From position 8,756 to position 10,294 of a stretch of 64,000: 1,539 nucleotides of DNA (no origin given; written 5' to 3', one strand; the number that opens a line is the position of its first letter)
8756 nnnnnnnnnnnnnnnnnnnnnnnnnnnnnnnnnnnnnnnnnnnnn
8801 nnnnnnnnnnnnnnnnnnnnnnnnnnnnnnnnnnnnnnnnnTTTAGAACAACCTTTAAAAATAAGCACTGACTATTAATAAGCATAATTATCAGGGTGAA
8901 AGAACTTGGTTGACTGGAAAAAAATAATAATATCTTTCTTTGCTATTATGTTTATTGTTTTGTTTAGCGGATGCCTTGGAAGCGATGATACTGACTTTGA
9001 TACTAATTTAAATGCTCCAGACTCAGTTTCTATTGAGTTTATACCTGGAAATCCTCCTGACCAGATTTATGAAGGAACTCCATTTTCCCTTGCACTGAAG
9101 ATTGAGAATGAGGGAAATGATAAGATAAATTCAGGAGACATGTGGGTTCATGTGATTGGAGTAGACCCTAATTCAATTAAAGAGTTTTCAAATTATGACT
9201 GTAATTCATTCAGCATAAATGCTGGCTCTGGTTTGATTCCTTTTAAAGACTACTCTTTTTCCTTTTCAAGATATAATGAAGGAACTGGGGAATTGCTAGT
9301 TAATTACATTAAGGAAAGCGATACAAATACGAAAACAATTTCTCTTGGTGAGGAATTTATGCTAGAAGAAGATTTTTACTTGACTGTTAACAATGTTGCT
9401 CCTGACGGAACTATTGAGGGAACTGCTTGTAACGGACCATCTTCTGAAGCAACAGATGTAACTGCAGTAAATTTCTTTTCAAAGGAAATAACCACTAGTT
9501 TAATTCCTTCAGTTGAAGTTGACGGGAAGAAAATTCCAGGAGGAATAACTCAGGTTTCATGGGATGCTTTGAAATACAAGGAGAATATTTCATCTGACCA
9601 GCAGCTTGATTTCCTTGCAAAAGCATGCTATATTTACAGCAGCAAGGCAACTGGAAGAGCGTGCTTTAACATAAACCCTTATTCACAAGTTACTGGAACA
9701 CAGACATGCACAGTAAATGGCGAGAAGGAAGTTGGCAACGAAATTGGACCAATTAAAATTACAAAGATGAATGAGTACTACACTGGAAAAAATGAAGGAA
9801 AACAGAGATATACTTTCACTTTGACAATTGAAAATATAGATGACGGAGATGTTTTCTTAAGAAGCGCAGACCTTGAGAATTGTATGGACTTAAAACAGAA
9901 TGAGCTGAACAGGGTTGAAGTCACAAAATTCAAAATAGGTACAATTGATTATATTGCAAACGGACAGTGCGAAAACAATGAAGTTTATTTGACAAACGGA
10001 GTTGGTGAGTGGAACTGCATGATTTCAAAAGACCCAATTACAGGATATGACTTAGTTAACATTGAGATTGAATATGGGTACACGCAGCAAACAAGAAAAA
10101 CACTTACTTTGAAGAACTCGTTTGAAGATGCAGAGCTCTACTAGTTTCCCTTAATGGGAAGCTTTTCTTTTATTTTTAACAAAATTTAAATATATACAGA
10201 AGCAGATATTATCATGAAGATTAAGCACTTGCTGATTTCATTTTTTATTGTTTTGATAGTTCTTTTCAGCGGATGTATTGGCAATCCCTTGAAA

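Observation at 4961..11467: Four-gene same-strand cluster of novel secreted or membrane proteins, including a polytopic protein with a histone-H1-like Lys-rich cytoplasmic tail and two paralogous lipobox proteins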

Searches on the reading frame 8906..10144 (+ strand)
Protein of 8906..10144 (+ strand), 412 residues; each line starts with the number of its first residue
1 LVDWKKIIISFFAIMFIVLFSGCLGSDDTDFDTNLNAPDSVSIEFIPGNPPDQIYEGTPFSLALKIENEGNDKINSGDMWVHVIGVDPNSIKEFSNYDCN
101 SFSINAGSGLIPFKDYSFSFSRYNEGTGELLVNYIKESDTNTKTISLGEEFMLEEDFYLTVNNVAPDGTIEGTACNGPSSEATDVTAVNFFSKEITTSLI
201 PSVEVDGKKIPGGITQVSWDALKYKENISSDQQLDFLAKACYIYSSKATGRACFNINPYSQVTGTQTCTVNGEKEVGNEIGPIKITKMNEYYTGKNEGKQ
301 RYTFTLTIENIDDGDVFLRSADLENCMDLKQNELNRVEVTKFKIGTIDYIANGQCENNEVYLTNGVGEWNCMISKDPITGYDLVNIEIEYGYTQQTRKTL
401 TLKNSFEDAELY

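Call 4: search_protein_families(library=pfam, proteins=[window:8906-10144:+], max_evalue=1)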
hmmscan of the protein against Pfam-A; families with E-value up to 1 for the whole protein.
window:8906-10144:+ (412 aa): 0 families

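Call 5: search_protein_families(library=ncbifam, proteins=[window:8906-10144:+], max_evalue=1)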
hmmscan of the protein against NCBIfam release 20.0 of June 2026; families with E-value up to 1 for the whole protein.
window:8906-10144:+ (412 aa): 0 families

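Call 17: find_homologous_proteins(query=A1, max_evalue=0.01)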
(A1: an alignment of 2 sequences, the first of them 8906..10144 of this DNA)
Query A1 (2 sequences) (412 aa, profile of the alignment): 5 proteins with E <= 0.01 among 6674 candidates.
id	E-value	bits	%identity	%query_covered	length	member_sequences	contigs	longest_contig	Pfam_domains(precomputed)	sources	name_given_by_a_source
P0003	4.8e-232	789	42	19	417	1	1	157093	-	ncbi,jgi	-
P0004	2.2e-214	731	100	97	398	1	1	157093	-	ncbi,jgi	-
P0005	1.2e-142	494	27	23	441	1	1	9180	-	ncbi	-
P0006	2.8e-122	427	63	100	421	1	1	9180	-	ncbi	-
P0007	8.0e-8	50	22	49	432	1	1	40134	PF07705.18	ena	-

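Call 18: find_encoding_contigs(protein=P0006, flank=10000, max_places=4)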
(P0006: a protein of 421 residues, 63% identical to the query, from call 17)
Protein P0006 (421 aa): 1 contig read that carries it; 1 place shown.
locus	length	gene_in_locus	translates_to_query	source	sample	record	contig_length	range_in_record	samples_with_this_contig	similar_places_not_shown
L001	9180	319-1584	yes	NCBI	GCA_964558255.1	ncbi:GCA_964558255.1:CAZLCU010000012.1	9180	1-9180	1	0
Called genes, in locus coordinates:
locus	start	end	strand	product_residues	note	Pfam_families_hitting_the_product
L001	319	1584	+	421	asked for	-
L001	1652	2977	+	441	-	-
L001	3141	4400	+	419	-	PF27218:MJ0043_C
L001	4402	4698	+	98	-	-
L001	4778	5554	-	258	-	PF09754:PAC2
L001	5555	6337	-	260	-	PF00575:S1 (faint), PF07541:EIF_2_alpha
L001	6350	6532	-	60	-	PF01667:Ribosomal_S27e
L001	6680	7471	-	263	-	PF22090:Gins51_C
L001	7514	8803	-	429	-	PF21686:LigD_Prim-Pol (faint), PF01896:DNA_primase_S (weak)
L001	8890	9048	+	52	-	-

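Call 19: find_encoding_contigs(protein=P0007, flank=10000, max_places=4)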
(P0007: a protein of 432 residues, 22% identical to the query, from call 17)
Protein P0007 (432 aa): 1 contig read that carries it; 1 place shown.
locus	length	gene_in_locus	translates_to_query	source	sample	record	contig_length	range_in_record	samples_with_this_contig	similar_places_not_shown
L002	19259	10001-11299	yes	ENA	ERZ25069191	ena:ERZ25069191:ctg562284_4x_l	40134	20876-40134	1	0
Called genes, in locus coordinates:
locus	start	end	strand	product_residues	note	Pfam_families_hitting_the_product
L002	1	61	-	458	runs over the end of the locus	PF02934:GatB_N, PF02637:GatB_Yqey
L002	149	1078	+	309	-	PF01171:ATP_bind_3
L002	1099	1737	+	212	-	PF01876:RNase_P_p30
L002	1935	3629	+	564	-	-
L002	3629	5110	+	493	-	-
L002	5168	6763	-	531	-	PF07705:CARDB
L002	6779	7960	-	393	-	PF07705:CARDB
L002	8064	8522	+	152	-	-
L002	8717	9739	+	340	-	-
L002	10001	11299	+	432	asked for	PF07705:CARDB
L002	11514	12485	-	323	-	PF05496:RuvB_N (weak), PF01695:IstB_IS21 (faint), PF20720:nSTAND3 (weak), PF00004:AAA, PF13173:AAA_14 (weak), PF13177:DNA_pol3_delta2, PF25361:AAA_lid_RFC1 (weak), PF08542:Rep_fac_C, +1 more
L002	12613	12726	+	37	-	-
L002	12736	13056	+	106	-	-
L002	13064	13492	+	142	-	-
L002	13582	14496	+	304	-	-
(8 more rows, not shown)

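Call 23: find_related_loci(query=A2, collection=genome_contigs, flank=10000)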
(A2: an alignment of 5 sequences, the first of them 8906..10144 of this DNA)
Query A2 (412 aa) in genome_contigs; peptide patterns used: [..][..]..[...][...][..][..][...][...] (x = any residue, [..] = any of these).
59 stretches matched a pattern; 12 encode a relative of the query (tblastn E <= 1e-3); 12 distinct loci.
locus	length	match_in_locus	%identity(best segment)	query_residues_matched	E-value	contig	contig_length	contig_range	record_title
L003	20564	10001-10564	27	207-394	1e-13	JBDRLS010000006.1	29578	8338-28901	MAG: Nanoarchaeota archaeon isolate MEGAHIT-group-1.791 k141_12381739, whole genome shotgun sequence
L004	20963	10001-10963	26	8-404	8e-13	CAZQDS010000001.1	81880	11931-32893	MAG TPA_asm: uncultured Methanosarcinales archaeon isolate SRP173033_co2_62 genome assembly, contig: NODE_92_length_8188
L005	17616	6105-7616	28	189-406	1e-12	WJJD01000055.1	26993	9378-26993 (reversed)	MAG: Candidatus Woesearchaeota archaeon isolate Bin_274 k141_1115891, whole genome shotgun sequence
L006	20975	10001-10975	25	3-404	6e-11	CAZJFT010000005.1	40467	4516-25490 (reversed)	MAG TPA_asm: uncultured Methanosarcinales archaeon isolate binchicken_co22_118 genome assembly, contig: NODE_1030_length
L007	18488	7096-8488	26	4-402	1e-11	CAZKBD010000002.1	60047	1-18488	MAG TPA_asm: uncultured Methanosarcinales archaeon isolate SRP062349_co5_67 genome assembly, contig: NODE_84_length_6004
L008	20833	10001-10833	30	13-405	4e-8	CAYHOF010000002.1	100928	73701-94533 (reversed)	MAG TPA_asm: uncultured Methanosarcinales archaeon isolate ERP119705_co14_509 genome assembly, contig: NODE_78_length_10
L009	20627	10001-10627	36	6-304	4e-8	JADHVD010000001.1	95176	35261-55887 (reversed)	MAG: Candidatus Woesearchaeota archaeon isolate BS150m-G63 BS-150m-C139, whole genome shotgun sequence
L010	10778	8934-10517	29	9-404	6e-8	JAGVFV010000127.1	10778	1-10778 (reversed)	MAG: archaeon isolate DeMMO2_30 c_000000031821, whole genome shotgun sequence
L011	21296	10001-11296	29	2-91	2e-7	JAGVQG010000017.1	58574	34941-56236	MAG: archaeon isolate DeMMO3_20 c_000000041701, whole genome shotgun sequence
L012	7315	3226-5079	25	5-409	2e-7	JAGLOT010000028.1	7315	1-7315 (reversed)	MAG: Nanoarchaeota archaeon isolate RS_7_50 ROV157_7.bin.50.fa_28, whole genome shotgun sequence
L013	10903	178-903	23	18-318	2e-6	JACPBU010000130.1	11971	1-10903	MAG: Candidatus Woesearchaeota archaeon isolate NC_groundwater_265_Ag_S-0.2um_45_7 S5_GD2017_2_S2_scaffold_3928, whole g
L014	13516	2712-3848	21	9-406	2e-5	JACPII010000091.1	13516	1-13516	MAG: Candidatus Woesearchaeota archaeon isolate NC_groundwater_436_Ag_B-0.1um_47_15 GD18-4_B1_scaffold_1042304, whole ge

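Call 40: search_solved_structures(query=A5, max_evalue=1)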
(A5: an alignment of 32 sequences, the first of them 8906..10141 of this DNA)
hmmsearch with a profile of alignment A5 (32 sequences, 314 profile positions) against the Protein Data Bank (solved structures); distinct sequences matched with E-value up to 1: 1.
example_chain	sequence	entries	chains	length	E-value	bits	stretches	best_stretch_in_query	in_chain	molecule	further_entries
6all_A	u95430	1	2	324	0.01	18.3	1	2-92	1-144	Fe(3+)-citrate-binding protein yfmC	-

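Call 64: predict_structure(alignment_id=A8)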
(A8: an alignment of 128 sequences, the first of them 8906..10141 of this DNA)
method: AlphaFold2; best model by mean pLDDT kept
length: 412 residues; sequences in the alignment: 128
mean_pLDDT: 89.5   pTM: 0.76
mean pLDDT of the five models: 89.5, 89.0, 88.9, 88.1, 88.1
residues with pLDDT >= 90: 273; 70-90: 100; 50-70: 30; < 50: 9
segments of 3 or more residues with pLDDT < 50: 28-36
pLDDT, mean of each block of 10 residues (from residue 1): 80 85 54 57 97 95 97 98 93 70 85 82 86 87 90 84 91 84 68 96 94 96 92 97 98 94 82 96 97 97 98 97 96 98 98 96 98 97 98 97 80 56
secondary structure, 60 per line:
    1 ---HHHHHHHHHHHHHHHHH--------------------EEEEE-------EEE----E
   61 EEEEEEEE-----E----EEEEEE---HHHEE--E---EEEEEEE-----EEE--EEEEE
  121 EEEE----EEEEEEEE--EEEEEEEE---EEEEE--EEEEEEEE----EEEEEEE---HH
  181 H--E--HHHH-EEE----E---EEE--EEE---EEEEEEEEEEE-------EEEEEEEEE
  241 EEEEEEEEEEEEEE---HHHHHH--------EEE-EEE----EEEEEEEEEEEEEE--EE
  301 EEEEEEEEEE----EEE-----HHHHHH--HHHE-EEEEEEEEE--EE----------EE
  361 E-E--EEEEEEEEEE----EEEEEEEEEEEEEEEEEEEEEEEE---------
elements in order: H4-20 E41-45 E53-55 E60-68 E79-84 E99-105 E111-113 E116-124 E129-136 E139-146 E150-154 E157-164 E169-175 H187-190 E192-194 E203-205 E208-210 E214-224 E232-254 H258-263 E272-274 E276-278 E283-296 E299-310 E315-317 H323-328 E336-344 E359-361 E366-375 E380-403

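Call 67: fold_search(model_id=the predicted structure, library=pdb)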
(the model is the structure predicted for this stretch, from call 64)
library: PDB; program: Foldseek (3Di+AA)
matches with E <= 10: 1095; with E <= 0.001: 0
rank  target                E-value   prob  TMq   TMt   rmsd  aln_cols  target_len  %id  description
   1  9i1y_A                1.4e-03  0.47  0.13  0.19  30.2       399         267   10  WxLIP from Enterococcus faecium (released 2026-01-28)
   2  6avq_A                3.7e-03  0.18  0.13  0.07  28.2       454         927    8  The Therapeutic Antibody LM609 Selectively Inhibits Ligand Binding to Human alpha-V beta-3 Integrin via Steric Hindran (released 2017-11-01)
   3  9i1y_B                4.8e-03  0.44  0.14  0.21  29.2       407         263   10  WxLIP from Enterococcus faecium (released 2026-01-28)
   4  4oje_H                5.6e-03  0.08  0.08  0.08  34.5       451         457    6  Crystal structure of a C-terminally truncated trimeric ectodomain of the C. elegans fusion protein EFF-1 (released 2014-05-14)
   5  7dda                  8.2e-03  0.94  0.17  0.43  13.6       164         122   11  Envelope protein VP37 a crystal structure from White Spot Syndrome Virus (released 2021-06-23)
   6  3fcs_A                9.6e-03  0.08  0.08  0.05  28.2       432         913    7  Structure of complete ectodomain of integrin aIIBb3 (released 2009-01-20)
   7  3ije_A                1.1e-02  0.15  0.14  0.07  33.3       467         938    7  Crystal structure of the complete integrin alhaVbeta3 ectodomain plus an Alpha/beta transmembrane fragment (released 2009-09-29)
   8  7fe0_A                1.1e-02  0.72  0.15  0.30  24.1       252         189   10  AvmM Catalyzes Macrocyclization in Alchivemycin A Biosynthesis (released 2021-09-01)
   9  7fe5_A                1.1e-02  0.72  0.15  0.31  24.3       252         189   11  AvmM Catalyzes Macrocyclization in Alchivemycin A Biosynthesis (released 2021-09-01)
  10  6avr_A                1.1e-02  0.13  0.13  0.06  30.8       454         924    8  Human alpha-V beta-3 Integrin (intermediate conformation) in complex with the therapeutic antibody LM609 (released 2017-11-01)
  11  3ty1_A                1.3e-02  0.08  0.09  0.09  28.4       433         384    8  Crystal structure of a putative aldose 1-epimerase (KPN_04629) from Klebsiella pneumoniae subsp. pneumoniae MGH 78578  (released 2011-12-28)
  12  5j7o_B                1.3e-02  0.06  0.09  0.06  36.2       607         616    8  Faustovirus major capsid protein (released 2016-05-18)
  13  3u2g                  1.5e-02  0.85  0.19  0.26  14.9       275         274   12  Crystal structure of the C-terminal DUF1608 domain of the Methanosarcina acetivorans S-layer (MA0829) protein (released 2012-07-04)
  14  9i25_C                1.5e-02  0.35  0.15  0.23  25.9       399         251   10  WxLIP from Enterococcus faecium locus A bound to long WxL (released 2026-01-28)
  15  6ori                  1.5e-02  0.08  0.11  0.12  23.0       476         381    6  Enterococcal surface protein, partial N-terminal region (released 2020-05-13)
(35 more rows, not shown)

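Call 78: list_cluster_members(proteins=[L003:3500-6550:+, L004:5311-7272:+, L005:3059-4669:+, L006:4954-7284:+, L007:4358-7111:+, L008:6505-8643:+, L009:5921-8005:+, L010:5517-7358:+, L011:7136-9055:+, L012:309-2171:+])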
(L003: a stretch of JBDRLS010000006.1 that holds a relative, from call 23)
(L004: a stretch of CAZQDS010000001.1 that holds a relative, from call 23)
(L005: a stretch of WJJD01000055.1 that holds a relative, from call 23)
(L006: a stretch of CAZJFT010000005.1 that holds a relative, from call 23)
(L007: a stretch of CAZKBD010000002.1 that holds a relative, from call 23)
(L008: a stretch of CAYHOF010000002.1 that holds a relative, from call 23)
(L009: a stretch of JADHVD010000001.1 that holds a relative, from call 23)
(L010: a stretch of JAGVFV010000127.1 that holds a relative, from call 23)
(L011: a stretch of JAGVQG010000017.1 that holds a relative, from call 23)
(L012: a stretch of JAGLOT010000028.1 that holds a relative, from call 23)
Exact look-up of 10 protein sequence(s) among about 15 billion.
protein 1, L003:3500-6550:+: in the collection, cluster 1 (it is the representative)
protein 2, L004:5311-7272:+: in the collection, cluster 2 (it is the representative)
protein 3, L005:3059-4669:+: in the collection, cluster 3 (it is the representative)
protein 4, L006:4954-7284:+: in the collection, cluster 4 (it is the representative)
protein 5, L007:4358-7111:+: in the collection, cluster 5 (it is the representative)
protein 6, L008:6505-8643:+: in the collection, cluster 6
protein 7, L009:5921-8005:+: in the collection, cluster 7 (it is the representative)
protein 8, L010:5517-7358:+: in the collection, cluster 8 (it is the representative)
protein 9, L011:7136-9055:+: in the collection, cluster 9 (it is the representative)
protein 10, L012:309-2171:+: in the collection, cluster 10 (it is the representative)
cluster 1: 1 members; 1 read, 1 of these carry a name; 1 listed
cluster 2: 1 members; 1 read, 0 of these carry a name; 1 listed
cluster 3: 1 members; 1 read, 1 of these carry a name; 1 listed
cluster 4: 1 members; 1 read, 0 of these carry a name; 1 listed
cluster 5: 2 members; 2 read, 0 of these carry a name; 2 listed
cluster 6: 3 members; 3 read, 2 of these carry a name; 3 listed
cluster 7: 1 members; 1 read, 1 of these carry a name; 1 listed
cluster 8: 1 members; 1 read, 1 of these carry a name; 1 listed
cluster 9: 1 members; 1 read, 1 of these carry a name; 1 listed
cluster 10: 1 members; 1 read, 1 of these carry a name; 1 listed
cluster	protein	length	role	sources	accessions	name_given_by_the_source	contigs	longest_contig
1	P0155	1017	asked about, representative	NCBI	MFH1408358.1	MAG: hypothetical protein ABIH34_00460 [Nanoarchaeota archaeon]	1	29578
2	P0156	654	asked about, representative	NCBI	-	-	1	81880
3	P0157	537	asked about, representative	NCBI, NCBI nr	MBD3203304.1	hypothetical protein GF327_03355 [Candidatus Woesearchaeota archaeon] | hypothetical protein [Candidatus Woesearchaeota archaeon]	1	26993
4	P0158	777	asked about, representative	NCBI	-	-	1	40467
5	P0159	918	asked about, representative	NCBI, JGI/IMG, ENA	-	-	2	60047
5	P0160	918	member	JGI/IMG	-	-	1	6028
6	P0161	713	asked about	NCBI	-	-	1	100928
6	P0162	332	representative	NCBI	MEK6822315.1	MAG: hypothetical protein AABY13_00680, partial [Nanoarchaeota archaeon]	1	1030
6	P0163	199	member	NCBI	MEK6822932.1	MAG: fibronectin type III domain-containing protein, partial [Nanoarchaeota archaeon]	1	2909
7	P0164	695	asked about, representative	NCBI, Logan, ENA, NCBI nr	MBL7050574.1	hypothetical protein ISS04_00235 [Candidatus Woesearchaeota archaeon] | hypothetical protein [Candidatus Woesearchaeota archaeon]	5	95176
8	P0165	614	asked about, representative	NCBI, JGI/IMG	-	hypothetical protein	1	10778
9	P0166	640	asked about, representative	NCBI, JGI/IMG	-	hypothetical protein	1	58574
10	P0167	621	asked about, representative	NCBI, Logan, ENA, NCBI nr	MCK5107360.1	MAG: prepilin peptidase [Nanoarchaeota archaeon] | prepilin peptidase [Nanoarchaeota archaeon]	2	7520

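Call 81: search_protein_families(library=pfam, proteins=[P0167, P0164, P0157, P0159, P0166, P0165], max_evalue=10)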
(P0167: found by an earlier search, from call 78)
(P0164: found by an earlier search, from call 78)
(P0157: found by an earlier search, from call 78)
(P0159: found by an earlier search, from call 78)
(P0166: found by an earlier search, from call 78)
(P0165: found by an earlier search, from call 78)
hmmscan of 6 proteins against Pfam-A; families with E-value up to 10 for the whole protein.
P0167 (621 aa): 6 families
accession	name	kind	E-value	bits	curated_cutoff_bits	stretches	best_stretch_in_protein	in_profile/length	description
PF10233.14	Cg6151-P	-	0.0099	16.6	29.2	1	142-180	51-89/113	Uncharacterized conserved protein CG6151-P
PF18035.6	Bap31_Bap29_C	-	0.13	12.8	30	1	37-65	2-30/52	Bap31/Bap29 cytoplasmic coiled-coil domain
PF21844.1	DUF6903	-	0.38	11.3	24.2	1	222-264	6-48/54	Family of unknown function (DUF6903)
PF14362.11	DUF4407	-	0.39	10.4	31.3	1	12-67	108-158/297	Domain of unknown function (DUF4407)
PF04688.18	Holin_SPP1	-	0.72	10.5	27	1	156-208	5-53/74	SPP1 phage holin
PF02325.22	YGGT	-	1.4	9.9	27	1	133-201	2-62/70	YGGT family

P0164 (695 aa): 2 families
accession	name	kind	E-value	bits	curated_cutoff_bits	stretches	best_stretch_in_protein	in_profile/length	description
PF19752.4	DUF6239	-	0.023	15.1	27.1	1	178-290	91-174/187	Family of unknown function (DUF6239)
PF02535.28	Zip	-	4.4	6.9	35.1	1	97-234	108-215/323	ZIP Zinc transporter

P0157 (537 aa): 1 family
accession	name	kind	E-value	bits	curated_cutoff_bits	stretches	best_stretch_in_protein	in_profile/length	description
PF11992.13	TgpA_N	-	0.0074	15.8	30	2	23-121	54-139/333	TgpA N-terminal domain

P0159 (918 aa): 1 family
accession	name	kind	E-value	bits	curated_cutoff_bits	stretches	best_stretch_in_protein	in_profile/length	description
PF01551.29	Peptidase_M23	-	1.4e-07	32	28.7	1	772-871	3-96/96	Peptidase family M23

P0166 (640 aa): 3 families
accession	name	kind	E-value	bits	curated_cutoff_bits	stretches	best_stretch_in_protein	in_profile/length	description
PF16656.11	Pur_ac_phosph_N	-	2.3e-06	28.5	30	1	551-637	9-93/93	Purple acid Phosphatase, N-terminal domain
PF00041.27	fn3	-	0.004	17.8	25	1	551-622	10-72/84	Fibronectin type III domain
PF17425.8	Arylsulfotran_N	-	0.78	10.3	24.2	1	544-637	2-87/88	Arylsulfotransferase Ig-like domain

P0165 (614 aa): 2 families
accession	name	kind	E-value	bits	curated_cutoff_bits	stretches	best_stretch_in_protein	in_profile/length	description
PF06703.16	SPC25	-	0.014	15.6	24.3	1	105-148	34-77/159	Microsomal signal peptidase 25 kDa subunit (SPC25)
PF22718.1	SNaCT13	-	0.059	14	27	1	362-450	68-154/158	Short NACHT-associated C-Terminal domain, family 13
